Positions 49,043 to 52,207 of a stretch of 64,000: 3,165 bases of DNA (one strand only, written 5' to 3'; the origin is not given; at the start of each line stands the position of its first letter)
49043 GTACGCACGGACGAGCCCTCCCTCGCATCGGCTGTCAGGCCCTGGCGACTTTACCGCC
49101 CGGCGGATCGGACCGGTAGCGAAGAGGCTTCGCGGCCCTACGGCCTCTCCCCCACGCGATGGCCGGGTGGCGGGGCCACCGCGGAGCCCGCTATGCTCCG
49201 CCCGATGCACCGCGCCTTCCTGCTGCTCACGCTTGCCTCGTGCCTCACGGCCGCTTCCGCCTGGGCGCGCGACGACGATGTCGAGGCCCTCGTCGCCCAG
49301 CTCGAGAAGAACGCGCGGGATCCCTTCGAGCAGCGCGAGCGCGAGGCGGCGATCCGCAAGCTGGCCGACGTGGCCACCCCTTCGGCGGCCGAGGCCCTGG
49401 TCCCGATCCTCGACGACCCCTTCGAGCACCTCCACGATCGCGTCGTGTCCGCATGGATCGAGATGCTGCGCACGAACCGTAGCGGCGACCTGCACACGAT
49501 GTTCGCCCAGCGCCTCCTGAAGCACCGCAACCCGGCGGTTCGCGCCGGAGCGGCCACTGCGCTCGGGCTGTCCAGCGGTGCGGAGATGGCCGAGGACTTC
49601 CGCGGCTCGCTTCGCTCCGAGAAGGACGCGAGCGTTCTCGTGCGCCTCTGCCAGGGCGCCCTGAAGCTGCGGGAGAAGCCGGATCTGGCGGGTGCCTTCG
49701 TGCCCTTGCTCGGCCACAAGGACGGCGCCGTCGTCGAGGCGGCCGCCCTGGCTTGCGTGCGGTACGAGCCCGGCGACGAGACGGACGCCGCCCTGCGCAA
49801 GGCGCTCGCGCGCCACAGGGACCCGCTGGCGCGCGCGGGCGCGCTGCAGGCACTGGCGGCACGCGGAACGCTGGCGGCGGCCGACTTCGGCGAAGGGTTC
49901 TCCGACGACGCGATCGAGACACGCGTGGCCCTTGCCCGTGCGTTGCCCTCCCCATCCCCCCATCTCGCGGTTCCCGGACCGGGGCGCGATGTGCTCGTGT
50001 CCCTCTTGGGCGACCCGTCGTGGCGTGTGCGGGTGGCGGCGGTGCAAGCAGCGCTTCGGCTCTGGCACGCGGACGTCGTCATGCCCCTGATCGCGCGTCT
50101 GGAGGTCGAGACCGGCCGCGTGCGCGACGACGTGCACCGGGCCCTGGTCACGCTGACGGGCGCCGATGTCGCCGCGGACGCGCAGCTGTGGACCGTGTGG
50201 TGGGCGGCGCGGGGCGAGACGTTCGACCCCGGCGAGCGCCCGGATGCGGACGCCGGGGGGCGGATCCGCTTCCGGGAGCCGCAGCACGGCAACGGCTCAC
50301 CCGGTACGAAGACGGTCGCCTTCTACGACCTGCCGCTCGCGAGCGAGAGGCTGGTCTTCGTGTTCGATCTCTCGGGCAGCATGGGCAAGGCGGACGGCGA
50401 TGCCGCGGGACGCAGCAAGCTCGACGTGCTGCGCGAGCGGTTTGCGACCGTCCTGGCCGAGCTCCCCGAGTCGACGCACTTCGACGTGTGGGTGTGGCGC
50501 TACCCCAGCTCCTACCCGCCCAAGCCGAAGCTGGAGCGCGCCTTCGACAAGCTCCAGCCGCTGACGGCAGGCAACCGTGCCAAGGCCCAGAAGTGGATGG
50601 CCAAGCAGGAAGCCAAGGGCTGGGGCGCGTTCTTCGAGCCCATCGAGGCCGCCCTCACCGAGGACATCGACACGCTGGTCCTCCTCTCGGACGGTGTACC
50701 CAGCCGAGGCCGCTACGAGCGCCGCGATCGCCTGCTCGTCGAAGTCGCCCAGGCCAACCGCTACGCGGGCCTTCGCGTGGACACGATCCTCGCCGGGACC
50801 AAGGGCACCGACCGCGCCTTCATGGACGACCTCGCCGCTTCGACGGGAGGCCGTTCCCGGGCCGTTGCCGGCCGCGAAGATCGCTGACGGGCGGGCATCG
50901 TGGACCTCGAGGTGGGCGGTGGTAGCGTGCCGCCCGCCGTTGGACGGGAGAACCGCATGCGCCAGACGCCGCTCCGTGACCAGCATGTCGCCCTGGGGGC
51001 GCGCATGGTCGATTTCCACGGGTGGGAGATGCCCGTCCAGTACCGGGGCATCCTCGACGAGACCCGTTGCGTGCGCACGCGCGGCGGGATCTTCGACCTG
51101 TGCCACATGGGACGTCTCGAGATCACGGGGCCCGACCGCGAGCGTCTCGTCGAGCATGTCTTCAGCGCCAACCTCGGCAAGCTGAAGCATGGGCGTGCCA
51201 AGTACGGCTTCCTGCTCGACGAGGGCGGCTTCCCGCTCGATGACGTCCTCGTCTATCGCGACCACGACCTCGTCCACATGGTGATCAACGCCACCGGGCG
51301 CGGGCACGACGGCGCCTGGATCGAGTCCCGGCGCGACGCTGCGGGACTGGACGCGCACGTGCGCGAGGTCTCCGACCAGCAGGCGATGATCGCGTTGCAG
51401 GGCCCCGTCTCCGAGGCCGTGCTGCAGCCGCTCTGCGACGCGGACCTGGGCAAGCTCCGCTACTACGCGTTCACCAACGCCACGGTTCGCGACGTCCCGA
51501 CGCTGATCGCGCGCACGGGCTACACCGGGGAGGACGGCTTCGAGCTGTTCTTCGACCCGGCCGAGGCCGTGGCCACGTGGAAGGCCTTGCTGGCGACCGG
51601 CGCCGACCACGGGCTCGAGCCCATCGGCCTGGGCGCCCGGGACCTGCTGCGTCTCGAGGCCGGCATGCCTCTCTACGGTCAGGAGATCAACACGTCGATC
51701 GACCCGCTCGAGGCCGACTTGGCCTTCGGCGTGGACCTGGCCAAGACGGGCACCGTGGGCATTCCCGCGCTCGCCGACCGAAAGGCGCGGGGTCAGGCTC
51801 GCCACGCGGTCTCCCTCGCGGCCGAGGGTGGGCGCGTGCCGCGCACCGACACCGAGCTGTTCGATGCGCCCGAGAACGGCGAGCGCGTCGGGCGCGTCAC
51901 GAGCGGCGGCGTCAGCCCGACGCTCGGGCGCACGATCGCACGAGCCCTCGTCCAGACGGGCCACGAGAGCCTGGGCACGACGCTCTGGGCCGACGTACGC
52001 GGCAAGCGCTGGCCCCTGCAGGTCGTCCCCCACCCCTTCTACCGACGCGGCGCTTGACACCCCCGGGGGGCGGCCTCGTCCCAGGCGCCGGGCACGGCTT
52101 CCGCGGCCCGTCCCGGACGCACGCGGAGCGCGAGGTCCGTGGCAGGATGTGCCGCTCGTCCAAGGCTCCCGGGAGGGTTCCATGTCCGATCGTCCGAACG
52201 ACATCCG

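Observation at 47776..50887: Orphan clpS, two tiny Cys-rich lipoproteins and a HEAT+vWA secreted protein clustered after the giant gene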

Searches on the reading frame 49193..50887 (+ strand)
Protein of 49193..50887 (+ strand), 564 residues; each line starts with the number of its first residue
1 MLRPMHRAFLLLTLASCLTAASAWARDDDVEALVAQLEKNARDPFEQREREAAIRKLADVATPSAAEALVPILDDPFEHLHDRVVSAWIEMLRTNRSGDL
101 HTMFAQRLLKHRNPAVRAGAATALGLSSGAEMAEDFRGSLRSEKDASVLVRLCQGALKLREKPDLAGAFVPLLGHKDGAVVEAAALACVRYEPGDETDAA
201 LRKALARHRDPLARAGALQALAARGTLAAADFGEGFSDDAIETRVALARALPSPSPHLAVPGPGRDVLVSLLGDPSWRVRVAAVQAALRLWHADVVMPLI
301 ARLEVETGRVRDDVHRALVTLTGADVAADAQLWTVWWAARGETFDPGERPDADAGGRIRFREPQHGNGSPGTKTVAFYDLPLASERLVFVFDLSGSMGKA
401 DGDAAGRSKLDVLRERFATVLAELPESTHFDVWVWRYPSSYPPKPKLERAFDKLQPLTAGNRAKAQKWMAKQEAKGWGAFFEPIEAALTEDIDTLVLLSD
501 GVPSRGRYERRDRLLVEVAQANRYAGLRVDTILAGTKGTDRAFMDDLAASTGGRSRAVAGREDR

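Call 8: search_protein_families(library=pfam, proteins=[window:49193-50887:+], max_evalue=0.01)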
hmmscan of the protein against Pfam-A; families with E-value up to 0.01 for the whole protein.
window:49193-50887:+ (564 aa): 2 families
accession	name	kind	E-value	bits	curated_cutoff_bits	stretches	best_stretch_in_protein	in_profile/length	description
PF13646.12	HEAT_2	-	5.6e-16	59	27.7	3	142-222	10-88/88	HEAT repeats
PF02985.28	HEAT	-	1.7e-07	31.3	23.5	1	267-286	4-23/31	HEAT repeat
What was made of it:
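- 49193..50887 (+): 564-aa secreted protein: signal peptide, HEAT-repeat solenoid (about 30-343), and a C-terminal vWA domain (about 375-557) with an intact MIDAS motif. Pfam HEAT_2 5.6e-16 (call 8).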

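Call 9: find_encoding_contigs(protein=window:49193-50887:+, flank=6000, max_places=6)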
Protein window:49193-50887:+ (564 aa): 2 contigs read that carry it; 2 places shown.
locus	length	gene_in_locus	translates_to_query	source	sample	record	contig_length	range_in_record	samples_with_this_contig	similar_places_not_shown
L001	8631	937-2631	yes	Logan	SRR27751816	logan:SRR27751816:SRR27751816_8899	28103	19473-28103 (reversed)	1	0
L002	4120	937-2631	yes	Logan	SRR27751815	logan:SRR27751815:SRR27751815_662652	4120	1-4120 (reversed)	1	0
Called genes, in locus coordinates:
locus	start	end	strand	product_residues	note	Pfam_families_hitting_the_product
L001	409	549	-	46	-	-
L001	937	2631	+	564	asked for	PF02985:HEAT (faint), PF13646:HEAT_2 (faint)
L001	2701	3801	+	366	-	PF01571:GCV_T, PF08669:GCV_T_C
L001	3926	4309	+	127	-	PF01597:GCV_H, PF00364:Biotin_lipoyl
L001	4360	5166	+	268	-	PF01790:LGT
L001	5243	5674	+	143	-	PF18902:DUF5658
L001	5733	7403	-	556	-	-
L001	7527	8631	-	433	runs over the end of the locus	-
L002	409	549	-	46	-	-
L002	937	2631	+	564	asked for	PF02985:HEAT (faint), PF13646:HEAT_2 (faint)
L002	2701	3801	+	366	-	PF01571:GCV_T, PF08669:GCV_T_C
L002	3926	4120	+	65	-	?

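Call 12: search_protein_families(library=ncbifam, proteins=[window:49193-50887:+], max_evalue=1)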
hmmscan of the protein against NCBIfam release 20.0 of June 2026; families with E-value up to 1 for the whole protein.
window:49193-50887:+ (564 aa): 4 families
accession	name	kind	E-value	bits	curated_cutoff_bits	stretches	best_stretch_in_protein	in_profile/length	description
NF010374.0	PRK13800.1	equivalog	3e-08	32.4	1196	1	33-292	623-868/898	fumarate reductase/succinate dehydrogenase flavoprotein subunit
NF045915.1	PhycobilmeDegNblB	equivalog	0.031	13.8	300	0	49-242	17-206/214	phycobilisome degradation protein NblB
NF033530.1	lasso_PqqD_Strm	exception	0.081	13.2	70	0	293-326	44-77/78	lasso peptide biosynthesis PqqD family chaperone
TIGR03788.1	marine_srt_targ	equivalog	0.27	9.6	551.65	1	387-491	274-362/629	marine proteobacterial sortase target protein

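Call 23: find_homologous_proteins(query=window:49193-50887:+, max_evalue=0.00001)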
Query window:49193-50887:+ (564 aa): 66 proteins with E <= 0.00001 among 8000 candidates.
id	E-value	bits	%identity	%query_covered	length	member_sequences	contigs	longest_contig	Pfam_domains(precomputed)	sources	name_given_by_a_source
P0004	0.0e+0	1241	100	100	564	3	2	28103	PF02985.29,PF13646.13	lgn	-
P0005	0.0e+0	1041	86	96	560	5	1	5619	PF02985.29,PF13646.13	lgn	-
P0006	1.0e-234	798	68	98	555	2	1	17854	PF02985.29,PF13646.13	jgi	jgi:HEAT repeat protein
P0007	1.1e-178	613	60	92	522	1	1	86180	PF13646.13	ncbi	-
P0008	3.5e-161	556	53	93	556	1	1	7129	PF13646.13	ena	-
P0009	9.6e-161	554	52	98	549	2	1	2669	PF13646.13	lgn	-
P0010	1.5e-159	550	52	98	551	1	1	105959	PF02985.29,PF13646.13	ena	-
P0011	4.6e-156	539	52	94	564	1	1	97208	PF13646.13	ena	-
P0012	3.8e-155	536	51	94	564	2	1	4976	PF02985.29,PF13646.13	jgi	jgi:HEAT repeat protein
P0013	1.6e-149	517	51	94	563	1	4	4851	PF02985.29,PF13646.13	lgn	-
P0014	3.6e-149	516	50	98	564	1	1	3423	PF13646.13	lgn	-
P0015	1.9e-148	514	50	94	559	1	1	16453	PF02985.29,PF13646.13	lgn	-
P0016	4.5e-148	512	50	95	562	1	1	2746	PF13646.13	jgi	jgi:HEAT repeat protein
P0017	7.2e-148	512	49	94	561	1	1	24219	PF13646.13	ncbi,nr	ncbi:MAG: hypothetical protein QNJ98_17135 [Planctomycetota bacterium]|nr:hypothetical protein [Plan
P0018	1.3e-147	511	51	94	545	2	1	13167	PF02985.29,PF13646.13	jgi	jgi:hypothetical protein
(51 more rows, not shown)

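Call 25: find_related_loci(query=A1, collection=genome_contigs, flank=7000)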
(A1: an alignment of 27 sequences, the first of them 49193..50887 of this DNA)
Query A1 (564 aa) in genome_contigs; peptide patterns used: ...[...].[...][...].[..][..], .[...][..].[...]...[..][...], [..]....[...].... (x = any residue, [..] = any of these).
599 stretches matched a pattern (row limit reached: there are more); 74 encode a relative of the query (tblastn E <= 1e-3); 73 distinct loci.
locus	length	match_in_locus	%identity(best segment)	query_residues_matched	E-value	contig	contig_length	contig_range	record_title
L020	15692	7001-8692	84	1-564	0e+0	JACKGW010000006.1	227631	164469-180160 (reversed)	MAG: Planctomycetota bacterium isolate HK-STAS-PLAN-1 HK-STAS-PLAN-1_6, whole genome shotgun sequence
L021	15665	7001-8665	58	6-558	4e-174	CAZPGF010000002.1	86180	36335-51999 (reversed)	MAG TPA_asm: uncultured Planctomycetales bacterium isolate binchicken_co350_171 genome assembly, contig: NODE_401_length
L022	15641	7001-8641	50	14-560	2e-157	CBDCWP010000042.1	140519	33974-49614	MAG: Planctomycetota bacterium isolate f54e8648-cd6d-4ae6-93f0-4e864496be0d genome assembly, contig: contig_42, whole ge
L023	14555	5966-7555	49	27-557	3e-148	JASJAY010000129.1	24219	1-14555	MAG: Planctomycetota bacterium isolate MO_035.B4 MO_035.c_1242, whole genome shotgun sequence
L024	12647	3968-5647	50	1-555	2e-146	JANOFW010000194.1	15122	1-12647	MAG: Planctomycetia bacterium isolate SOY_64_metabat_345 SOY_64_k141_3512112, whole genome shotgun sequence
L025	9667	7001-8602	51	22-554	5e-146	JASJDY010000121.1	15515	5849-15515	MAG: Planctomycetota bacterium isolate MO_197.B21 MO_197.c_1499, whole genome shotgun sequence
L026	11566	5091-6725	48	10-554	3e-144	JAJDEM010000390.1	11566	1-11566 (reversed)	MAG: Planctomycetota bacterium isolate OFTM31 OFTM31_389, whole genome shotgun sequence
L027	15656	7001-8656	48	4-556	2e-140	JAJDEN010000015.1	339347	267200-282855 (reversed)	MAG: Planctomycetota bacterium isolate OFTM394 OFTM394_14, whole genome shotgun sequence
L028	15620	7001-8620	48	22-561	7e-139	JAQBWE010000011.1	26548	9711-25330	MAG: Planctomycetota bacterium isolate casp150-mb.218 NODE_4862_length_26548_cov_0.081024, whole genome shotgun sequence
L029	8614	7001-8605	49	23-556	7e-139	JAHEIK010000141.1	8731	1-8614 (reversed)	MAG: Planctomycetota bacterium isolate Ww498 NODE_22520_length_8731_cov_2.693264, whole genome shotgun sequence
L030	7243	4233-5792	51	37-555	1e-138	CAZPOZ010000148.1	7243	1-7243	MAG TPA_asm: uncultured Planctomycetales bacterium isolate SRP173033_co1_169 genome assembly, contig: NODE_26686_length_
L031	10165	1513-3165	48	22-561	3e-133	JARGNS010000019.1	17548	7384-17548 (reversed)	MAG: Planctomycetota bacterium isolate bin_bo_oilr1.015 NODE_1568_length_17548_cov_4.414566, whole genome shotgun sequen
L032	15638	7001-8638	47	11-558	4e-130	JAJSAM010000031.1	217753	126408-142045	MAG: Planctomycetota bacterium isolate Dive96_bin4.97 k141_2220555, whole genome shotgun sequence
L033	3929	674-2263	44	34-555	2e-120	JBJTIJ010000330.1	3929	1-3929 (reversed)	MAG: Planctomycetia bacterium isolate samp_4313_concoct_675 samp_4313_1461798, whole genome shotgun sequence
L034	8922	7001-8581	46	28-554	1e-116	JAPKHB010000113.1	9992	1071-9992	MAG: Planctomycetota bacterium isolate PDA_C_MAG.98 MAG.98_113, whole genome shotgun sequence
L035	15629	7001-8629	49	20-561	2e-151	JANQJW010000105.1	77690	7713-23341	MAG: Planctomycetota bacterium isolate PL25a_bin.13 k99_4602804, whole genome shotgun sequence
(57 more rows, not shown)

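Call 36: search_solved_structures(query=A1, max_evalue=0.1)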
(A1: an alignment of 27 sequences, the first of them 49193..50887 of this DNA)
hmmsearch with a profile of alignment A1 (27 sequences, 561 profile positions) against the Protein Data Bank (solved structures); distinct sequences matched with E-value up to 0.1: 44.
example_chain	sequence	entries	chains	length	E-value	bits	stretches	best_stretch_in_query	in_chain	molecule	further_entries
9sah_A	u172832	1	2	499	1.4e-34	122.8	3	51-235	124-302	E4-NB2 synthetic fusion protein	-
6fsq_A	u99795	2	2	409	5.8e-29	104.3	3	163-327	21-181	alphaRep A3_bGFPD | A3_bGFPD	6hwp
6ft5_A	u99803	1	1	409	9.6e-27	96.9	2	163-327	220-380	alphaRep A3_A3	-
4xl5_C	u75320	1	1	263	9.6e-26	93.6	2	106-325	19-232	bGFP-A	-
4zv6_A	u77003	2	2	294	1.1e-21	80.3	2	106-258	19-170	AlphaRep-7 | alpha-Rep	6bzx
6veh_A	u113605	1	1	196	5.1e-17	64.8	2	180-325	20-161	HEAT repeat domain-containing protein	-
7p0h_A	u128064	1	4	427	5.3e-16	61.5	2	161-323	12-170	Helicobacter pylori ComF fused to an artificial alphaREP crystallization helper (named B2)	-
3ltm_A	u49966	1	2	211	1.2e-14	57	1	155-327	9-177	Alpha-Rep4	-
6gwc_C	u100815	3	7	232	1.6e-14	56.6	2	108-224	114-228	iE5 ALPHAREP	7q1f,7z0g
8aw4_A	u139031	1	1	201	4.4e-14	55.1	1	161-327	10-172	ALPHAREP bB-E3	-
3ltj_A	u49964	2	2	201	5.5e-14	54.8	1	161-327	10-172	AlphaRep-4 | bA3-2: binder of A3 protein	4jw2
6gx7_E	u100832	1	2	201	3e-13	52.4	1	161-327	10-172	iiiA5 ALPHAREP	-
8aw4_B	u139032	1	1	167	2.5e-12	49.3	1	108-245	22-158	ALPHAREP bGFPD-YY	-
9rhz_A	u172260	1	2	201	2.1e-11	46.3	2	108-224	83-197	ALPHAREP bE5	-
4xvp_D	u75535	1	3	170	1.2e-10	43.8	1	106-235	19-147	BGFP-C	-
6fpy_A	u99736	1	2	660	0.023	16.4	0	379-435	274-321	Inter-alpha-trypsin inhibitor heavy chain H1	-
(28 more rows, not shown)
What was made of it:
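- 49193..50887 (+): PDB profile hits to alphaRep/HEAT proteins (call 36).
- Checked: The HEAT protein at 49193-50887 has HEAT repeats (calls 8, 36).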

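Call 44: predict_structure(alignment_id=A1)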
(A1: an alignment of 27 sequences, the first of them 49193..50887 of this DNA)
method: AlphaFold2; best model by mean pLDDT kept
length: 564 residues; sequences in the alignment: 27
mean_pLDDT: 90.1   pTM: 0.88
mean pLDDT of the five models: 90.1, 88.1, 87.4, 87.1, 86.1
residues with pLDDT >= 90: 420; 70-90: 103; 50-70: 28; < 50: 13
segments of 3 or more residues with pLDDT < 50: 367-372, 561-564
pLDDT, mean of each block of 10 residues (from residue 1): 68 69 67 96 92 96 96 94 96 85 95 98 95 96 98 96 94 98 97 95 97 98 94 93 97 90 94 97 97 97 94 96 92 97 94 89 56 64 91 86 73 92 92 90 91 96 97 90 95 93 82 91 95 80 92 83 38
secondary structure, 60 per line:
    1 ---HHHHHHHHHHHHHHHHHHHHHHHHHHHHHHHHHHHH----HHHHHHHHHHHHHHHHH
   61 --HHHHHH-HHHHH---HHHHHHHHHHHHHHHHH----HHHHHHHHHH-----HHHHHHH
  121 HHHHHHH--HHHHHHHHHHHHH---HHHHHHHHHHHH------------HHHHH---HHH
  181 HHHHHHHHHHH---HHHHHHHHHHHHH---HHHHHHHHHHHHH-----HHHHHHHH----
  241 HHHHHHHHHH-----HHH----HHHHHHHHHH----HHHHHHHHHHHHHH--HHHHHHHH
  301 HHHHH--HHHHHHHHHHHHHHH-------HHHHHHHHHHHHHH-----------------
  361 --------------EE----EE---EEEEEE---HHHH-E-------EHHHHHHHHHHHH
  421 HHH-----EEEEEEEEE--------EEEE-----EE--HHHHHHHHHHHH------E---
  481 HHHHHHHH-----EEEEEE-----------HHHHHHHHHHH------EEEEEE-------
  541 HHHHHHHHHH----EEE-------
elements in order: H4-39 H44-60 H63-68 H70-74 H78-94 H99-108 H114-127 H130-142 H146-157 H170-174 H178-191 H195-207 H211-223 H229-236 H241-250 H263-272 H277-290 H293-305 H308-322 H330-343 E386-391 H395-398 H409-423 E429-437 E446-449 H459-470 H481-488 E494-499 H511-521 E528-533 H541-550 E555-557
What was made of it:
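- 49193..50887 (+): AF2 pLDDT 90 (call 44).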

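Call 46: fold_search(model_id=the predicted structure, library=pdb)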
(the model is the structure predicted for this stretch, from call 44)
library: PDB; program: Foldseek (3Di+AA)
matches with E <= 10: 1233; with E <= 0.001: 46
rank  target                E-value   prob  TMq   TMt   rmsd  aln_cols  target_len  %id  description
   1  6fpy_A                1.2e-06  1.00  0.26  0.24   2.4       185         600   17  Inter-alpha-inhibitor heavy chain 1, wild type (released 2019-02-27)
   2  9c4f_I                1.2e-06  1.00  0.26  0.72   2.7       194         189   23  Infectious B19V capsid (released 2024-10-16)
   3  6fpz_A                1.6e-06  1.00  0.26  0.24   2.4       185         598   17  Inter-alpha-inhibitor heavy chain 1, D298A (released 2019-02-27)
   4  6fpy_B                1.8e-06  1.00  0.27  0.25   2.7       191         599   17  Inter-alpha-inhibitor heavy chain 1, wild type (released 2019-02-27)
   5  7sn8_D                2.7e-05  1.00  0.32  0.41   9.6       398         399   15  Cryo-EM structure of Drosophila Integrator cleavage module (IntS4-IntS9-IntS11) in complex with IP6 (released 2022-10-12)
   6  8rc4_d                3.1e-05  1.00  0.33  0.25   9.2       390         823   15  Structure of Integrator-PP2A complex (released 2024-02-07)
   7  6bzx_A                4.3e-05  1.00  0.32  0.55   7.4       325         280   22  Structure of the artificial complex alpha-Rep/Octarellin V.1 crystallized by counter diffusion in a capillary (released 2019-01-09)
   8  9vlg_A                5.4e-05  1.00  0.25  0.16   4.2       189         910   16  Structure of human alpha-2/delta-1 with crisugabalin (released 2026-01-07)
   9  8ebs_E                5.6e-05  1.00  0.25  0.39   6.8       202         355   13  Initial DNA-lesion (Cy5) binding by XPC and TFIIH (released 2023-04-19)
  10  7pks_d                6.2e-05  1.00  0.32  0.23   8.6       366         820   15  Structural basis of Integrator-mediated transcription regulation (released 2021-12-08)
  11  4fx5                  6.5e-05  1.00  0.25  0.33   4.2       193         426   18  von Willebrand factor type A from Catenulispora acidiphila (released 2012-07-18)
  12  8r2d_D                8.1e-05  1.00  0.34  0.28   8.0       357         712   17  Integrator cleavage module assembly intermediate (released 2024-07-31)
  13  6fsq                  1.0e-04  1.00  0.28  0.40  13.5       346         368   20  Structure of A3_bGFPD, an artificial bi-domain protein based on two different alphaRep domains : A3 and a GFP binding do (released 2018-08-08)
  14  8if4_A                1.1e-04  1.00  0.26  0.16  10.8       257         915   18  Structure of human alpha-2/delta-1 without mirogabalin (released 2023-04-05)
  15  8rbz_d                1.1e-04  1.00  0.34  0.25   7.8       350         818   17  Structure of Integrator-PP2A-SOSS-CTD post-termination complex (released 2024-02-07)
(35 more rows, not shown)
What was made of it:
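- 49193..50887 (+): Foldseek vWA hits (call 46).
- On von Willebrand factor A domain (HEAT protein C-terminus): The AF2 model (pLDDT 90) matches vWA domains of 6fpy, 9vlg, 4fx5 and TFIIH p44 (calls 44, 46).
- Checked: Its C-terminal domain has a vWA fold: AF2 pLDDT 90, and Foldseek hits ITIH1, alpha2delta, TFIIH p44 and a bacterial vWA at E down to 1e-6 (calls 44, 46).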

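Call 91: search_protein_families(library=pfam, proteins=[L035:4423-5052:-, L035:5144-6805:-, L035:3950-4474:-], max_evalue=0.001)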
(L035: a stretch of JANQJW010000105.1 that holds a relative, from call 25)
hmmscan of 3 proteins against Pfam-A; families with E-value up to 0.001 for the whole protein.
L035:4423-5052:- (209 aa): 1 family
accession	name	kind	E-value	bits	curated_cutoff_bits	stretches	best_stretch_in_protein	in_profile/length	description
PF04264.18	YceI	-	8e-24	85.2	23.7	1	38-200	4-148/150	YceI-like domain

L035:5144-6805:- (553 aa): 1 family
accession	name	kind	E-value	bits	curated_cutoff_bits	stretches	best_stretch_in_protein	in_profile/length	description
PF09471.16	Peptidase_M64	-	5.1e-17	62.4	26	2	112-178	7-73/302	IgA Peptidase M64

L035:3950-4474:- (174 aa): 0 families

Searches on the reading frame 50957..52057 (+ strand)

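Call 8: search_protein_families(library=pfam, proteins=[window:50957-52057:+], max_evalue=0.01)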
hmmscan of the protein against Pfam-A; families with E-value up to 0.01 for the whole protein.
window:50957-52057:+ (366 aa): 2 families
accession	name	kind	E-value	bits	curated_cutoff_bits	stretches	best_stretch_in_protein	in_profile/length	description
PF01571.26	GCV_T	-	1.5e-84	283.7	25.6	1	6-257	1-254/255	Aminomethyltransferase folate-binding domain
PF08669.17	GCV_T_C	-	6.3e-18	64.9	25.9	1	282-362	1-79/80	Glycine cleavage T-protein C-terminal barrel domain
